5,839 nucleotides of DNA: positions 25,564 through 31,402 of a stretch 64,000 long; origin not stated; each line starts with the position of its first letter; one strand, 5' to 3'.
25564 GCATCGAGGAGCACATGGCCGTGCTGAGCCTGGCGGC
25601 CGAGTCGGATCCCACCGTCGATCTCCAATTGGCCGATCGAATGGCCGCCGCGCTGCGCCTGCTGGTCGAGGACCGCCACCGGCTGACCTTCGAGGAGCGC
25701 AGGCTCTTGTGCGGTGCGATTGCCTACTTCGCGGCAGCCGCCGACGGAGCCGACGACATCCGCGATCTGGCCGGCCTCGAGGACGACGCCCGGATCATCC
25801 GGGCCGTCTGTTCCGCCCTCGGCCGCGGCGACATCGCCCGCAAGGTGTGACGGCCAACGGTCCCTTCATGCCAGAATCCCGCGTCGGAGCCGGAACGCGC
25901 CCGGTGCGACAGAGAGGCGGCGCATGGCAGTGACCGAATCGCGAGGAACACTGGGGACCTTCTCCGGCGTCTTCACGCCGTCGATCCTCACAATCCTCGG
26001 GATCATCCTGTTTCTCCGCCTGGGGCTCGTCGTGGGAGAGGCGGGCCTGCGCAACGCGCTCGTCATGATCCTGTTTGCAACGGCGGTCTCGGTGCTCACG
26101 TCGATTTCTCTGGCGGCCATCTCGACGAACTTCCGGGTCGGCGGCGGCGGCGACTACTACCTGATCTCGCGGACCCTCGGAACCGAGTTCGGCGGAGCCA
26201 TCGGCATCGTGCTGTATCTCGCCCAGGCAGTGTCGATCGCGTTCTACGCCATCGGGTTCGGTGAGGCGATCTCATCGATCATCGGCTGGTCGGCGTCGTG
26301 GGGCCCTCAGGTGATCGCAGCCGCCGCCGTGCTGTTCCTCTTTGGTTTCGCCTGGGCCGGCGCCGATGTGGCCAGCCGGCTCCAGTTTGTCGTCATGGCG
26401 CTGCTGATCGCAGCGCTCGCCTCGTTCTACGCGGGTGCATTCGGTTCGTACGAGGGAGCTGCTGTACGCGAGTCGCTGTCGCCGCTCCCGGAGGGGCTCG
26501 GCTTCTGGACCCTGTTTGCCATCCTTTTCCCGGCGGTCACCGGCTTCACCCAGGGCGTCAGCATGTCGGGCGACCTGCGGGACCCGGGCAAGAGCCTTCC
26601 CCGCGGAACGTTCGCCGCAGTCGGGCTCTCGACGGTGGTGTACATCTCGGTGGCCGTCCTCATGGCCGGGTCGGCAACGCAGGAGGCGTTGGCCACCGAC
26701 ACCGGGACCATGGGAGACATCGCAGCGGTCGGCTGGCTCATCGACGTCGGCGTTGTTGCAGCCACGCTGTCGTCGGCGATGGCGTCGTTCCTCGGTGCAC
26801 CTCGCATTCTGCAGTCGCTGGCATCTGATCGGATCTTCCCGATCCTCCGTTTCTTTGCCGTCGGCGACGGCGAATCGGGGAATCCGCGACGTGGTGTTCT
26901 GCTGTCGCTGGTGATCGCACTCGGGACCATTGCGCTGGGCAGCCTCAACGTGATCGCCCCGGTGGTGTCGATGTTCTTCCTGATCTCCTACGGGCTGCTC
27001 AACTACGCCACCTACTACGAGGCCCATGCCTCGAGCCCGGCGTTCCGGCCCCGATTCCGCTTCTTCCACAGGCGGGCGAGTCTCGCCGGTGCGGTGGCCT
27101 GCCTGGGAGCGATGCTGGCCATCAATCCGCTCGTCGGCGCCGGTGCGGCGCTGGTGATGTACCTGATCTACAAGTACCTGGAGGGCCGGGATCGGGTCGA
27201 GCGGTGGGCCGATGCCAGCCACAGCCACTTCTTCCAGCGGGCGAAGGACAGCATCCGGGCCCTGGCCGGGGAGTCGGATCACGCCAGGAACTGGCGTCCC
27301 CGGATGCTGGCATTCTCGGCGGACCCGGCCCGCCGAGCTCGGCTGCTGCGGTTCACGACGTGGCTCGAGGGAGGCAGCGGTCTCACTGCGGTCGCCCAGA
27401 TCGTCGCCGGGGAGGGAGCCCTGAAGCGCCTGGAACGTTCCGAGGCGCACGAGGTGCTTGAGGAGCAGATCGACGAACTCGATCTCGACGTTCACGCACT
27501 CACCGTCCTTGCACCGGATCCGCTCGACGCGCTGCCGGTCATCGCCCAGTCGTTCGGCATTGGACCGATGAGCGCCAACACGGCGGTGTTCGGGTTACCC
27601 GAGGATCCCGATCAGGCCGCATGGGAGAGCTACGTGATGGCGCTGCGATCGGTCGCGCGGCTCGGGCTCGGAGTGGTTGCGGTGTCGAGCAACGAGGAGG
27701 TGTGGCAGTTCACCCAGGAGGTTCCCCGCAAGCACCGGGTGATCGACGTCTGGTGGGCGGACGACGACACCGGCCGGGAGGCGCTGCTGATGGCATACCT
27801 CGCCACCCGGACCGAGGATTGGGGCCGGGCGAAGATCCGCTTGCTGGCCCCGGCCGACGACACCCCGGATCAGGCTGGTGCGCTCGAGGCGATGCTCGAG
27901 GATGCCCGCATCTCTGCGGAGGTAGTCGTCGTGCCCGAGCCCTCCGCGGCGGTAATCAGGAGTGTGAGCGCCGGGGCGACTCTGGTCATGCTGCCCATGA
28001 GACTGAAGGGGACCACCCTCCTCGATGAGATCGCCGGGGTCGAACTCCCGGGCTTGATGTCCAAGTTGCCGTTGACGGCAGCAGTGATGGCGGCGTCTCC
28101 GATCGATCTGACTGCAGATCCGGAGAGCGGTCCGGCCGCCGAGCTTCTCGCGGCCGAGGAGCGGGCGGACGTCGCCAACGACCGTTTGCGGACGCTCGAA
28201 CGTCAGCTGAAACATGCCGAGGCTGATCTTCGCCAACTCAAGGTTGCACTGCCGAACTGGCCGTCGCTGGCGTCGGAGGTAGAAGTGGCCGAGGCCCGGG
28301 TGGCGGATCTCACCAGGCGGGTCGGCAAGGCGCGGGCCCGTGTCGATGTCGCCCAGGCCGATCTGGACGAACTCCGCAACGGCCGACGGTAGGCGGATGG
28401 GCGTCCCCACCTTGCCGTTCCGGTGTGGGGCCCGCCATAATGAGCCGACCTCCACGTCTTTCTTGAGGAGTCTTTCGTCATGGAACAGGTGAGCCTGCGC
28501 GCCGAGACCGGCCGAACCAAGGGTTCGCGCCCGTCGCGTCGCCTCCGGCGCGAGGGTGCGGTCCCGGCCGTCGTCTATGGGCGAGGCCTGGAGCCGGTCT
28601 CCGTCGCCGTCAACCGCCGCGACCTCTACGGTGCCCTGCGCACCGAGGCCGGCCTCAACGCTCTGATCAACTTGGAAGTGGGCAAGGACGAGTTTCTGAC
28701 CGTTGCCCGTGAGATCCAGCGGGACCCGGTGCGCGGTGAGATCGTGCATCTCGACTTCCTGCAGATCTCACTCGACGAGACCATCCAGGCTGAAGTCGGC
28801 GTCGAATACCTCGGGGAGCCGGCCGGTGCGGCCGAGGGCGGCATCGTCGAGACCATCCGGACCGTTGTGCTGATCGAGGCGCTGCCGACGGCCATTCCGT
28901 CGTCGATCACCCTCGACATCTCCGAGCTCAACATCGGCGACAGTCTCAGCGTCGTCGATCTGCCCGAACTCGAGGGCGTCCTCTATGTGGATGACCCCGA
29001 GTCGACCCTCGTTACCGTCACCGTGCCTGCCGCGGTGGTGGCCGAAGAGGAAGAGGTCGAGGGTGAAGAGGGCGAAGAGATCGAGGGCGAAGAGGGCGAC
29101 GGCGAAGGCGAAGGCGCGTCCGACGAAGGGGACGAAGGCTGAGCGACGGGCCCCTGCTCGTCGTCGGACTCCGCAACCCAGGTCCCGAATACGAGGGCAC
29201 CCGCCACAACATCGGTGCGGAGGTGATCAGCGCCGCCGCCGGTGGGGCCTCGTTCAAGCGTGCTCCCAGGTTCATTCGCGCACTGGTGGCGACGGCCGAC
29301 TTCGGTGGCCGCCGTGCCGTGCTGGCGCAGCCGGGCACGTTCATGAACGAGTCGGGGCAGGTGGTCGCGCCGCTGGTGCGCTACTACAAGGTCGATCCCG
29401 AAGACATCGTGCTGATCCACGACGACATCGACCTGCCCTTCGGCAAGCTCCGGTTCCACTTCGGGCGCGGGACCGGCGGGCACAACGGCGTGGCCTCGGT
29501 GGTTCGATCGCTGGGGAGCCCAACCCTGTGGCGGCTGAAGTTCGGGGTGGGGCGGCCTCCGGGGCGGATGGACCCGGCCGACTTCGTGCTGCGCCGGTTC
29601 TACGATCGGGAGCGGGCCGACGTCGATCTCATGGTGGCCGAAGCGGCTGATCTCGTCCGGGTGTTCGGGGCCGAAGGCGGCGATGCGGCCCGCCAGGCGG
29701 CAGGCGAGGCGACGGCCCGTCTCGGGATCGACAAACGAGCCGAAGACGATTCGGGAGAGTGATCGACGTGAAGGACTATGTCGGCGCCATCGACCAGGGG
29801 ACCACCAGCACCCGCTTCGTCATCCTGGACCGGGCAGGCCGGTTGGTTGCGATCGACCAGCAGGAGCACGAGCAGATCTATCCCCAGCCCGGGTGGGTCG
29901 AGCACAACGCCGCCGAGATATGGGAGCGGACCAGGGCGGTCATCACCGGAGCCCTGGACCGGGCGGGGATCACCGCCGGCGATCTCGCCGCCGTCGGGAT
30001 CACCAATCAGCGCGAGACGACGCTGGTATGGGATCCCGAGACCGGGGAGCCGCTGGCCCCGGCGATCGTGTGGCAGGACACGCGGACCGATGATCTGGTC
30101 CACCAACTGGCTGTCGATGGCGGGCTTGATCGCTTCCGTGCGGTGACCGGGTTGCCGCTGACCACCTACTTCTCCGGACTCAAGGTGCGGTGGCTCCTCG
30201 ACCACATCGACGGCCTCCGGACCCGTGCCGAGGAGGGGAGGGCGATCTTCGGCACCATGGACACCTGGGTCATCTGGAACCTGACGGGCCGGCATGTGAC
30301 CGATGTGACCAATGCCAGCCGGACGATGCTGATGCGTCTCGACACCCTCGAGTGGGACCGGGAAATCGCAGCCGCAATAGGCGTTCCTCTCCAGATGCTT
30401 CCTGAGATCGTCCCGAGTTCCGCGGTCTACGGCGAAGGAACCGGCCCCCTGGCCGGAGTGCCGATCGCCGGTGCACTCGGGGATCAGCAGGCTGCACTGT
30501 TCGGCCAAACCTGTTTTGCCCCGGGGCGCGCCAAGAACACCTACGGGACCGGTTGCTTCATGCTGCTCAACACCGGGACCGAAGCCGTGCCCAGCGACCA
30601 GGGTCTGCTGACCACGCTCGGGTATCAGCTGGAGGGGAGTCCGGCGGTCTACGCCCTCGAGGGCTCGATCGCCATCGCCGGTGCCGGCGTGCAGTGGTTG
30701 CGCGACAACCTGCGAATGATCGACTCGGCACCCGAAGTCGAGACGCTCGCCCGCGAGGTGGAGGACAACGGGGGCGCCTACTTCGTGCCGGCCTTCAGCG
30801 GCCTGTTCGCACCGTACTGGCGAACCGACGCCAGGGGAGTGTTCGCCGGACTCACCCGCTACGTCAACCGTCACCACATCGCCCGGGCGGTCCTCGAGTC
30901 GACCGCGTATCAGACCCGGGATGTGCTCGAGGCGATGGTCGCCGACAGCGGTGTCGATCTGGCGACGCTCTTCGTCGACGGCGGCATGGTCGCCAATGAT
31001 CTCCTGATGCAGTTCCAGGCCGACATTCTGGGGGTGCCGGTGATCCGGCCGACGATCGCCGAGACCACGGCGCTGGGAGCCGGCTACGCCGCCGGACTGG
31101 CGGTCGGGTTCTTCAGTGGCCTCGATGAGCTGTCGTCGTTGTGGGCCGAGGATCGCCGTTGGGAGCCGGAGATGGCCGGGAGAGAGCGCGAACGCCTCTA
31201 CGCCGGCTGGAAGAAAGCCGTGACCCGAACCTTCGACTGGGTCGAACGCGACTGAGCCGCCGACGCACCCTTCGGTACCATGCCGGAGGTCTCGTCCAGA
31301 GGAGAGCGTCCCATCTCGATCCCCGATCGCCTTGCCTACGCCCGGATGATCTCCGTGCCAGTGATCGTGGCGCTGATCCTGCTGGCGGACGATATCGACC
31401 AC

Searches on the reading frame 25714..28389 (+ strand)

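Call 40: search_protein_families(library=pfam, proteins=[window:25714-28389:+], max_evalue=0.001)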
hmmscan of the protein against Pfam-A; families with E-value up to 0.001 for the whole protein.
window:25714-28389:+ (892 aa): 3 families
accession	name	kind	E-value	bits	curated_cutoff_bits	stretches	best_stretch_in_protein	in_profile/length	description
PF00324.27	AA_permease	-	5.6e-60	203.8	24.6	1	86-531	2-468/470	Amino acid permease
PF13520.12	AA_permease_2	-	2.7e-18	66.5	27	1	95-435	15-372/427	Amino acid permease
PF03522.20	SLC12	-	1.2e-07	31.6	27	1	661-740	221-301/418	Solute carrier family 12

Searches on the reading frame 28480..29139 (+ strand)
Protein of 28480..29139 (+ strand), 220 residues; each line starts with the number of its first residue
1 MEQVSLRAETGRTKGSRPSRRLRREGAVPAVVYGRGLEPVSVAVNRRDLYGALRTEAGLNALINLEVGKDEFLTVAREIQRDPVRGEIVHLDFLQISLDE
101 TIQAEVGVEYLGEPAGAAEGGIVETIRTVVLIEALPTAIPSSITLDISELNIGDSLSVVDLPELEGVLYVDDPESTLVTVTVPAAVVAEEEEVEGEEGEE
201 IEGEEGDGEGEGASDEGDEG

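Call 40: search_protein_families(library=pfam, proteins=[window:28480-29139:+], max_evalue=0.001)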
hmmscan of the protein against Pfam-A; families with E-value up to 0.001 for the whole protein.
window:28480-29139:+ (220 aa): 2 families
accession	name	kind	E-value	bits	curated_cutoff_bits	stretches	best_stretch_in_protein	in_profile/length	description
PF01386.24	Ribosomal_L25p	-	5e-23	81.8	23.6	1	12-93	6-82/82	Ribosomal L25p family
PF14693.11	Ribosomal_TL5_C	-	7e-20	71.6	27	1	102-183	2-83/84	Ribosomal protein TL5, C-terminal domain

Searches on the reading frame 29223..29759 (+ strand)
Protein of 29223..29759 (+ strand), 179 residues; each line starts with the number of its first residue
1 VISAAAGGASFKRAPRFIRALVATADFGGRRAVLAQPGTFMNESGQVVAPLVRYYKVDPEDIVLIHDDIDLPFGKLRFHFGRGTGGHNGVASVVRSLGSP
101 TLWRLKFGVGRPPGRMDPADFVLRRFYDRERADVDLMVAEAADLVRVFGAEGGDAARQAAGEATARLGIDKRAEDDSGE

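Call 40: search_protein_families(library=pfam, proteins=[window:29223-29759:+], max_evalue=0.001)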
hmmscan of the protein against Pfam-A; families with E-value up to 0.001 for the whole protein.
window:29223-29759:+ (179 aa): 1 family
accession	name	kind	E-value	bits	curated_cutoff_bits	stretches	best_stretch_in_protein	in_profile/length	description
PF01195.25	Pept_tRNA_hydro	-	1.9e-39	135.9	27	1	16-154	38-176/183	Peptidyl-tRNA hydrolase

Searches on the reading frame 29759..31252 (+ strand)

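Call 40: search_protein_families(library=pfam, proteins=[window:29759-31252:+], max_evalue=0.001)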
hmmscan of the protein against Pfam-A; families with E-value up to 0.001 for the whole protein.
window:29759-31252:+ (498 aa): 2 families
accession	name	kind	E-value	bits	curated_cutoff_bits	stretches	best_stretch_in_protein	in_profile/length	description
PF00370.27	FGGY_N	-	1.1e-73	248.2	28.8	1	7-249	1-245/245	FGGY family of carbohydrate kinases, N-terminal domain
PF02782.22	FGGY_C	-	5.4e-49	167.1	27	1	259-448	2-197/198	FGGY family of carbohydrate kinases, C-terminal domain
